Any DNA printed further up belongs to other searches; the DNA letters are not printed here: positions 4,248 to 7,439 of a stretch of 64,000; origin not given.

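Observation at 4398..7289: ECF sigma factor fused to a TM helix and a ~750-aa CarboxypepD_reg-like ectodomain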

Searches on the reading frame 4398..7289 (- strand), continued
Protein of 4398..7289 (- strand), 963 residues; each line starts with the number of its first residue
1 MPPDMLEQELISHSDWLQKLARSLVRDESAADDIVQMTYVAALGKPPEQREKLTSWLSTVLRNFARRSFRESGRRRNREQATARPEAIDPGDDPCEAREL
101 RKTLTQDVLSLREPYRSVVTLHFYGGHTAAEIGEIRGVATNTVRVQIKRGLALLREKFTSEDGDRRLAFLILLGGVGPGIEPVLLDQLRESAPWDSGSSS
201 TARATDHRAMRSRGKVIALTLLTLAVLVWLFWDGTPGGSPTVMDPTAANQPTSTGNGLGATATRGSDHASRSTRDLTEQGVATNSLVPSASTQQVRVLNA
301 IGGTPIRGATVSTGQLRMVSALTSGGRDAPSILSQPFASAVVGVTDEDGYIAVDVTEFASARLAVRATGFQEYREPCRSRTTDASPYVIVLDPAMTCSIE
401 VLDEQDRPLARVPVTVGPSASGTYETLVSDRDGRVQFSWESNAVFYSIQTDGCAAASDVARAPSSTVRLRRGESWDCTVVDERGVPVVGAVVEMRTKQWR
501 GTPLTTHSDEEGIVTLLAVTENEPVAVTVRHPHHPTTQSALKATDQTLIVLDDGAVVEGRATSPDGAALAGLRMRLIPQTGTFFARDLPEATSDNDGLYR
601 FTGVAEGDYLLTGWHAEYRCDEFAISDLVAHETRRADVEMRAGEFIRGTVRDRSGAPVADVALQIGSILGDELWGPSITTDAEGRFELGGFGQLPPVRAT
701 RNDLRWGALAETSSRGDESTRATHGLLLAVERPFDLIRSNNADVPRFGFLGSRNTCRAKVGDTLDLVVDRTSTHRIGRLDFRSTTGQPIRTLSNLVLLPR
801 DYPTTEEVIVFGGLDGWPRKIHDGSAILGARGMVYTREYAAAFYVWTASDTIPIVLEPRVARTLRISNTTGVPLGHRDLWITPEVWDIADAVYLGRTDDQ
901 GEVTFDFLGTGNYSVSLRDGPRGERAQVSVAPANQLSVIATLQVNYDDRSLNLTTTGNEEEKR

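Call 23: find_encoding_contigs(protein=P0019, flank=8000, max_places=2)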
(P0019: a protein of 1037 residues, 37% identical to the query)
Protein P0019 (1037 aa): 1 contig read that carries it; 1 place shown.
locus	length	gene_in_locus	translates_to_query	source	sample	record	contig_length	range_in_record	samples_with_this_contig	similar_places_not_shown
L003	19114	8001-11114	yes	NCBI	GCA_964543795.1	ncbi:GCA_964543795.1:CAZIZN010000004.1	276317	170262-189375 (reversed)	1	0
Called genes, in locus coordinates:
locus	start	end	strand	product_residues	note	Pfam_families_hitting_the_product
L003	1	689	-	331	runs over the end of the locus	PF01180:DHO_dh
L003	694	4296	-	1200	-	PF01855:POR_N, PF17147:PFOR_II, PF01558:POR, PF10371:EKR, PF12838:Fer4_7, PF13183:Fer4_8, PF13187:Fer4_9, PF13237:Fer4_10, +6 more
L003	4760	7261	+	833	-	PF25020:TTR_TEN1-4 (faint), PF02369:Big_1 (faint), PF13620:CarboxypepD_reg (weak)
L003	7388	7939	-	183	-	PF05163:DinB, PF04978:MST (weak), PF12867:DinB_2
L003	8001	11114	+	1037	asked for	PF04542:Sigma70_r2, PF04545:Sigma70_r4, PF08281:Sigma70_r4_2, PF00775:Dioxygenase_C (faint), PF10670:DUF4198 (faint), PF13620:CarboxypepD_reg (weak), PF13715:CarbopepD_reg_2 (faint), PF17210:SdrD_B (faint), +2 more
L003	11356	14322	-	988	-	PF04542:Sigma70_r2, PF08281:Sigma70_r4_2 (weak), PF02369:Big_1 (faint), PF14686:fn3_3 (faint), PF00775:Dioxygenase_C (faint), PF13620:CarboxypepD_reg (weak), PF13715:CarbopepD_reg_2 (faint), PF13620:CarboxypepD_reg, +2 more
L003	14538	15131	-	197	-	PF01066:CDP-OH_P_transf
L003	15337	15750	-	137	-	-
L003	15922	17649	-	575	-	PF13424:TPR_12, PF01965:DJ-1_PfpI, PF00775:Dioxygenase_C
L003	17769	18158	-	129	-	PF01850:PIN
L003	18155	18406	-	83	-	PF02604:PhdYeFM_antitox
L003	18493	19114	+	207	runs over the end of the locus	PF12840:HTH_20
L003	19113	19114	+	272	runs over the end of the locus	PF10604:Polyketide_cyc2, PF08327:AHSA1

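Call 25: find_encoding_contigs(protein=P0025, flank=8000, max_places=1)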
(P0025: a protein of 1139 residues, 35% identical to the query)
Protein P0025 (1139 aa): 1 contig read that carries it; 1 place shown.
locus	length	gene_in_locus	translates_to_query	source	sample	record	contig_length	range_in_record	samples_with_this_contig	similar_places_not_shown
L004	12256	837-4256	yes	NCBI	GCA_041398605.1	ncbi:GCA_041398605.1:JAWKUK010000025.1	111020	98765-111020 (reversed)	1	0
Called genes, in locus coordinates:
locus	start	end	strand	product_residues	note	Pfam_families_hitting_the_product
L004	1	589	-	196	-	PF14329:DUF4386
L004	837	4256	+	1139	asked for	PF04542:Sigma70_r2 (weak), PF08281:Sigma70_r4_2, PF04545:Sigma70_r4 (faint), PF13620:CarboxypepD_reg, PF13715:CarbopepD_reg_2 (faint), PF17802:SpaA (faint), PF22904:NOMO1-like_2nd (faint)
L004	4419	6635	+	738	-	PF00775:Dioxygenase_C (faint), PF10670:DUF4198 (faint), PF13620:CarboxypepD_reg, PF13715:CarbopepD_reg_2 (faint), PF13620:CarboxypepD_reg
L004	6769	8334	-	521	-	PF00501:AMP-binding, PF13193:AMP-binding_C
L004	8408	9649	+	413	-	PF00578:AhpC-TSA, PF08534:Redoxin, PF13905:Thioredoxin_8 (weak)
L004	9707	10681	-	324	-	PF10282:Lactonase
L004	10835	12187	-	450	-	PF05345:He_PIG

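Call 26: find_encoding_contigs(protein=P0023, flank=8000, max_places=1)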
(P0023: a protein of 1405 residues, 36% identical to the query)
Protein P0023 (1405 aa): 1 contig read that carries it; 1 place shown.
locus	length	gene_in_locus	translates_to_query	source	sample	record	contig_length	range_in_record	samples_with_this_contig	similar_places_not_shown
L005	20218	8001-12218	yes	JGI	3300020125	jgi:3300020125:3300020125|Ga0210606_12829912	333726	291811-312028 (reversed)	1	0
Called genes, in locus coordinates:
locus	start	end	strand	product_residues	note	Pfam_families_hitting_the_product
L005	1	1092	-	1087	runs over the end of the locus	PF04542:Sigma70_r2, PF08281:Sigma70_r4_2, PF00775:Dioxygenase_C (faint), PF02369:Big_1 (faint), PF10670:DUF4198 (faint), PF13715:CarbopepD_reg_2 (faint), PF15976:CooC_C (faint), PF13620:CarboxypepD_reg, +4 more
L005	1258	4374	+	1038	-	PF04542:Sigma70_r2, PF04545:Sigma70_r4 (weak), PF08281:Sigma70_r4_2, PF00775:Dioxygenase_C (faint), PF13715:CarbopepD_reg_2 (faint), PF15976:CooC_C (faint), PF13620:CarboxypepD_reg (weak)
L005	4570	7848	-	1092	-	PF04542:Sigma70_r2 (weak), PF04545:Sigma70_r4, PF08281:Sigma70_r4_2, PF00775:Dioxygenase_C (faint), PF02369:Big_1 (faint), PF13620:CarboxypepD_reg, PF13715:CarbopepD_reg_2 (faint), PF13620:CarboxypepD_reg, +5 more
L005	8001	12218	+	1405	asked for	PF04542:Sigma70_r2 (weak), PF04545:Sigma70_r4, PF08281:Sigma70_r4_2, PF00775:Dioxygenase_C (faint), PF02369:Big_1 (faint), PF13620:CarboxypepD_reg (weak), PF13620:CarboxypepD_reg (weak), PF13620:CarboxypepD_reg, +8 more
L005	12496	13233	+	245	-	-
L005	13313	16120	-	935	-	PF12462:Helicase_IV_N, PF00580:UvrD-helicase, PF13245:AAA_19, PF13604:AAA_30 (faint), PF01443:Viral_helicase1 (faint), PF13361:UvrD_C, PF13538:UvrD_C_2 (faint), PF01396:Zn_ribbon_Top1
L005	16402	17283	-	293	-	-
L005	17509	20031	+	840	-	PF00580:UvrD-helicase, PF01443:Viral_helicase1 (faint), PF13245:AAA_19, PF13604:AAA_30 (faint), PF13361:UvrD_C, PF13538:UvrD_C_2, PF12705:PDDEXK_1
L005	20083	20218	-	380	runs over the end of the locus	PF18735:HEPN_RiboL-PSP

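Call 42: find_related_loci(query=window:4398-7289:-, collection=genome_contigs, flank=8000)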
Query window:4398-7289:- (963 aa) in genome_contigs; peptide patterns used: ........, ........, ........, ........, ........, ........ (x = any residue, [..] = any of these).
600 stretches matched a pattern (row limit reached: there are more); 104 encode a relative of the query (tblastn E <= 1e-3); the best 80 are kept; 80 distinct loci.
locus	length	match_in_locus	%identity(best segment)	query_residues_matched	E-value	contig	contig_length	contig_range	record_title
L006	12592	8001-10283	27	8-688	9e-30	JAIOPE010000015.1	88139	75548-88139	MAG: Planctomycetota bacterium isolate LakeFargette_0920_ALND_MAG_70_12 LacPavin_0920_ALND_scaffold_100676, whole genome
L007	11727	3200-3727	37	2-177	7e-29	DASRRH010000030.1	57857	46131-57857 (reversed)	MAG TPA_asm: Planctomycetota bacterium isolate SMAG_U4581 k141_871086, whole genome shotgun sequence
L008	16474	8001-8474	39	16-173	5e-24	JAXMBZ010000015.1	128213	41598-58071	MAG: Planctomycetota bacterium isolate STL-PLA49 C2.167.fa-15, whole genome shotgun sequence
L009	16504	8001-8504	40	8-172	3e-24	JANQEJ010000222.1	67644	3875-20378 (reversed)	MAG: Planctomycetota bacterium isolate PL23a_bin.129 k99_324540, whole genome shotgun sequence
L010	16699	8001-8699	33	8-256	1e-23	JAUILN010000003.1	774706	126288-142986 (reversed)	MAG: bacterium isolate Co_bin.47 NODE_39_length_774706_cov_13.857559, whole genome shotgun sequence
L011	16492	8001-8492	37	10-173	7e-23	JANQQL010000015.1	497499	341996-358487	MAG: Planctomycetota bacterium isolate IP29b_bin.26 k99_3519468, whole genome shotgun sequence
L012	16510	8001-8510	38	10-186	2e-22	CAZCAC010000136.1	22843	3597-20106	MAG TPA_asm: uncultured Planctomycetaceae bacterium isolate binchicken_co65_457 genome assembly, contig: NODE_9263_lengt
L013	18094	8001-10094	27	14-691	2e-22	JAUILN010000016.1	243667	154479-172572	MAG: bacterium isolate Co_bin.47 NODE_516_length_243667_cov_13.733452, whole genome shotgun sequence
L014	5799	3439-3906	34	3-158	5e-22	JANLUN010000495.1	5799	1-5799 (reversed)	MAG: Planctomycetota bacterium isolate OTE_25_concoct_112_sub OTE_25_k141_1512185, whole genome shotgun sequence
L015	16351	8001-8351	44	8-124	2e-21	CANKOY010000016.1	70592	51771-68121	MAG: Planctomycetota bacterium isolate TH-Jun18-114 genome assembly, contig: TH-Jun18-C604, whole genome shotgun sequenc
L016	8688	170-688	36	5-173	5e-21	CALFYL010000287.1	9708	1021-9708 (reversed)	MAG TPA_asm: uncultured Planctomycetia bacterium isolate SRR6227243_bin.141_CONCOCT_v1.1_MAG genome assembly, contig: ER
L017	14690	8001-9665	39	6-703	6e-20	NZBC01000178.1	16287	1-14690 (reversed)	MAG: Planctomycetota bacterium isolate ARS1434 MHASMcontig_430293, whole genome shotgun sequence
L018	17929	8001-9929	36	3-686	1e-18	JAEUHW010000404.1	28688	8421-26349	MAG: Planctomycetota bacterium isolate new MAG-27 k141_2109451, whole genome shotgun sequence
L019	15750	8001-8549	41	3-179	1e-17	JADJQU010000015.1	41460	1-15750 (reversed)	MAG: Planctomycetota bacterium isolate Fred_18-Q3-R57-64_MAXAC.309 tig00048273-10-413820, whole genome shotgun sequence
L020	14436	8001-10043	32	3-690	1e-17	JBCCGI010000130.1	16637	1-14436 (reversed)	MAG: Planctomycetota bacterium isolate P01_B01_bin.4 k141_170815_length_16637_cov_19.0279, whole genome shotgun sequence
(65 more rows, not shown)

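Call 43: search_protein_representatives(protein=window:4398-7289:-)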
Query: 963 residues. Proteins with E-value up to 0.001 (for the whole library): 24693; up to 1e-10: 11191; up to 1e-30: 171. The best 150 are listed.
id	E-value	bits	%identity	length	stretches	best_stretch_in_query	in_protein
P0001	0.0e+00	2156.7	100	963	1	1-963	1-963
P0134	3.8e-138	478.7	35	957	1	10-938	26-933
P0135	6.6e-133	461.4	35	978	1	8-954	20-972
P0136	6.2e-130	451.5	35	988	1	14-944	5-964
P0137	7.3e-128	444.7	34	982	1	8-915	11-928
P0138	1.8e-127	443.4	34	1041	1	9-917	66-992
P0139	1.9e-127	443.3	37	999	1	10-947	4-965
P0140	2.8e-117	409.7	36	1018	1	8-919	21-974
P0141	1.8e-113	397.0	35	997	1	3-952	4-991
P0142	1.7e-110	387.2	35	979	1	10-924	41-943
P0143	1.0e-107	378.0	32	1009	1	8-917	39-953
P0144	2.0e-101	357.2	33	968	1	4-923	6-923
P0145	2.9e-101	356.7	33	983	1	14-938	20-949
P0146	2.1e-99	350.5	32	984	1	8-949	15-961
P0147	7.0e-94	332.2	33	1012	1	10-915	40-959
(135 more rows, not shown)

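Call 53: find_encoding_contigs(protein=P0134, flank=8000, max_places=2)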
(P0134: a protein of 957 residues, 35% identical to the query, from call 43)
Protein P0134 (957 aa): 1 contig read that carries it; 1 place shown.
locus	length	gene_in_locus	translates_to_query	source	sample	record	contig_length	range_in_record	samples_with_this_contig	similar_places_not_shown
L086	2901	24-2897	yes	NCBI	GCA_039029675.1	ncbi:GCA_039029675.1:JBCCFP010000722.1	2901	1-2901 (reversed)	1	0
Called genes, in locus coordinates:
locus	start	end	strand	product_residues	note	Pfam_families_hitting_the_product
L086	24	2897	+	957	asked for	PF04542:Sigma70_r2 (weak), PF08281:Sigma70_r4_2, PF04545:Sigma70_r4 (faint), PF02369:Big_1 (faint), PF13620:CarboxypepD_reg (faint)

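Call 54: find_encoding_contigs(protein=P0135, flank=8000, max_places=2)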
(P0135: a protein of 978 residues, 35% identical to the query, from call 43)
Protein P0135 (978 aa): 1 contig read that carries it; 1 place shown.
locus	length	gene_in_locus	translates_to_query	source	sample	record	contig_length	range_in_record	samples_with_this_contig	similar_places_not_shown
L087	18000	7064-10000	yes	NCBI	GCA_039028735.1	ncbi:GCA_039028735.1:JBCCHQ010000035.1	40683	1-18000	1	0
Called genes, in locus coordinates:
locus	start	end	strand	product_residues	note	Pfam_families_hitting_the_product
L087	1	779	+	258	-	PF15887:Peptidase_Mx (weak)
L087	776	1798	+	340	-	PF02655:ATP-grasp_3 (weak), PF07478:Dala_Dala_lig_C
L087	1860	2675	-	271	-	-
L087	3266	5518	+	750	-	PF01839:FG-GAP (faint), PF13517:FG-GAP_3, PF07593:UnbV_ASPIC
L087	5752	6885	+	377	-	-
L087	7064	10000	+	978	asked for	PF04542:Sigma70_r2, PF04545:Sigma70_r4 (weak), PF08281:Sigma70_r4_2, PF13620:CarboxypepD_reg, PF13715:CarbopepD_reg_2 (faint), PF13620:CarboxypepD_reg, PF22904:NOMO1-like_2nd (weak)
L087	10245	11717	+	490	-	PF14783:BBS2_Mid (faint), PF13517:FG-GAP_3, PF01839:FG-GAP (weak), PF13517:FG-GAP_3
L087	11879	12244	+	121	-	-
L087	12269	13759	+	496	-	-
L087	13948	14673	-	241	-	PF00578:AhpC-TSA (faint)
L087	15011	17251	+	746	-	-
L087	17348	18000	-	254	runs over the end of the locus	-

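Call 60: find_related_loci(query=A3, collection=metagenome_contigs, flank=7000)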
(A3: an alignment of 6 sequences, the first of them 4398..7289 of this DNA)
Query A3 (963 aa) in metagenome_contigs; peptide patterns used: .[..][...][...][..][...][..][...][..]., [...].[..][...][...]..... (x = any residue, [..] = any of these).
600 stretches matched a pattern (row limit reached: there are more); 69 encode a relative of the query (tblastn E <= 1e-3); 69 distinct loci.
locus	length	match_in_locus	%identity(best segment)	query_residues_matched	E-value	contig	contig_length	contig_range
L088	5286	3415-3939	40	1-173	3e-28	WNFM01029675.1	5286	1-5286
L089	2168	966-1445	39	13-172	8e-24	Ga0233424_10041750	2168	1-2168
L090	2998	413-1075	32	2-251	2e-23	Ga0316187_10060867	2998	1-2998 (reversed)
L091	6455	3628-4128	37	1-172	1e-21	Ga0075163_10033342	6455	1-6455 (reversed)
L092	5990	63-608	40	1-173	3e-21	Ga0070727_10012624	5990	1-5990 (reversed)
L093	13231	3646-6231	42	8-922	3e-21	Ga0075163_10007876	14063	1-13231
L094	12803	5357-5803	36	11-158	6e-20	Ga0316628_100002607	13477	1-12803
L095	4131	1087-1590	38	9-175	4e-20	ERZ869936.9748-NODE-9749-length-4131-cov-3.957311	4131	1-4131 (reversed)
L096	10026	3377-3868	40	8-171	6e-20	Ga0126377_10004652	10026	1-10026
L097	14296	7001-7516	38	8-178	1e-18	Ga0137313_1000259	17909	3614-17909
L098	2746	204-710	39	3-165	6e-19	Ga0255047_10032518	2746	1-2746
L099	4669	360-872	35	9-177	3e-15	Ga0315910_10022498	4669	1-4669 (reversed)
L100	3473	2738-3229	33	2-163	5e-13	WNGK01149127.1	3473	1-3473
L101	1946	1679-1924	40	3-84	6e-13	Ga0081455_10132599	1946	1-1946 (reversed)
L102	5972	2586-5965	29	1-177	2e-12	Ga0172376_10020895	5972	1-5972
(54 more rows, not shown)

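Call 62: find_encoding_contigs(protein=P0136, flank=7000, max_places=2)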
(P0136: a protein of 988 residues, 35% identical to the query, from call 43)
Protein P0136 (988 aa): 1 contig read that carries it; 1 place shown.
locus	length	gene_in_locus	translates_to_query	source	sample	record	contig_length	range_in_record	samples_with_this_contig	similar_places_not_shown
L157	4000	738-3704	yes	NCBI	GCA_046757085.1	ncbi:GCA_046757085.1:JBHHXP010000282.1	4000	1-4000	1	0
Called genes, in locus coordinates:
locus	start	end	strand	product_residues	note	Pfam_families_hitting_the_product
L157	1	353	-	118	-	PF13191:AAA_16 (weak), PF03266:NTPase_1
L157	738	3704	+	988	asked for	PF04542:Sigma70_r2 (weak), PF08281:Sigma70_r4_2, PF02369:Big_1 (faint), PF13620:CarboxypepD_reg (weak), PF25020:TTR_TEN1-4 (faint)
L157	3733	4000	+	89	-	?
